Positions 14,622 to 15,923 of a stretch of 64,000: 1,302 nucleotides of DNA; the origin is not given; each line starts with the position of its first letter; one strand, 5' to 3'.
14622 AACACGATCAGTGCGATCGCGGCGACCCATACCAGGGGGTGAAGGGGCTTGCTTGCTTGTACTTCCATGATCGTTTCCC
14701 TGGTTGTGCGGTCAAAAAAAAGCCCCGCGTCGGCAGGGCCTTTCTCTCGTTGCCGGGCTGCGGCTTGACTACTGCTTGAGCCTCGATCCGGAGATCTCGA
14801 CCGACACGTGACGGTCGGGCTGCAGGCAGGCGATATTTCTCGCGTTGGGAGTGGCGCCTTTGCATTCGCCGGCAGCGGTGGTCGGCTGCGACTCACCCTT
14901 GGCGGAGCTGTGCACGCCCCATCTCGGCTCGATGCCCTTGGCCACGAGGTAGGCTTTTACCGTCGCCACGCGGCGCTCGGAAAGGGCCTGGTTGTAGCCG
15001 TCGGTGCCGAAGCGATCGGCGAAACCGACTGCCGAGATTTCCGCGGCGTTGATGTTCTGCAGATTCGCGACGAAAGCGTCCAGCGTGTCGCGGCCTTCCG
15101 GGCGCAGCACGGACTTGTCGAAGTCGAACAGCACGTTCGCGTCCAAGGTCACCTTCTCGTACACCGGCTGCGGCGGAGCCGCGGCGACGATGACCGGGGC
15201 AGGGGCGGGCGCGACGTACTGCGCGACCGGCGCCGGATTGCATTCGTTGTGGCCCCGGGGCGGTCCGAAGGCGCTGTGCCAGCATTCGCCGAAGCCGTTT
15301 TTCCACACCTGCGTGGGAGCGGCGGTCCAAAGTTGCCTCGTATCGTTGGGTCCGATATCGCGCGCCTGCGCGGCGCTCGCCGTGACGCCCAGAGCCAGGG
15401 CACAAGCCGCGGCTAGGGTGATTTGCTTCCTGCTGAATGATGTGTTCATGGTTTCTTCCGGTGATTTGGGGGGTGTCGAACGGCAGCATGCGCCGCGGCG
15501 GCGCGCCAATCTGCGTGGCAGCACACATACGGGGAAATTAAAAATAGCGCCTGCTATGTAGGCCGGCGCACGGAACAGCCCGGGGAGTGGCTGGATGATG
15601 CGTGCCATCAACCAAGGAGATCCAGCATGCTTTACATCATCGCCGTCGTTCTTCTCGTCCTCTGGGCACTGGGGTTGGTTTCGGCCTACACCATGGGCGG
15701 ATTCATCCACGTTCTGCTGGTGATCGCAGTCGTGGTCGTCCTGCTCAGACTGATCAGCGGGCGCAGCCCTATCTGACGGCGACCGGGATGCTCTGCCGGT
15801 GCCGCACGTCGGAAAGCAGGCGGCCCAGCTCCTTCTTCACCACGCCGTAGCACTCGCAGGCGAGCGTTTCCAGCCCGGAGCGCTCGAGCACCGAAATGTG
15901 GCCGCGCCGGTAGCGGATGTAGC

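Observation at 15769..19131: Hybrid histidine kinase, REC-PAS protein and Crp-family regulator fused into one tightly coupled operon behind a box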

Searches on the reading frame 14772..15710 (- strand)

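Call 15: search_protein_families(library=pfam, proteins=[window:14772-15710:-], max_evalue=0.001)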
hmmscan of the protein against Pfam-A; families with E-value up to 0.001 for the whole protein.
window:14772-15710:- (313 aa): 1 family
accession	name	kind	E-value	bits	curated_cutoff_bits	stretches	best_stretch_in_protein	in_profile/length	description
PF00691.25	OmpA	-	6.2e-14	52.6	27.2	1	194-281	1-89/98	OmpA family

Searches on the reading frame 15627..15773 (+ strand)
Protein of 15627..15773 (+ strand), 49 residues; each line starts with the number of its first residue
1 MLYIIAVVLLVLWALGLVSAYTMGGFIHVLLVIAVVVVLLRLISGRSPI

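Call 64: search_protein_families(library=pfam, proteins=[window:15627-15773:+], max_evalue=0.01)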
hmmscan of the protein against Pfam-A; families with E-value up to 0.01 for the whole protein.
window:15627-15773:+ (49 aa): 1 family
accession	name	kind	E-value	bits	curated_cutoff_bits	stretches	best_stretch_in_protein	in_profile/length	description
PF18919.5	DUF5670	-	1.1e-15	57.9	23.5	1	1-44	1-43/43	Family of unknown function (DUF5670)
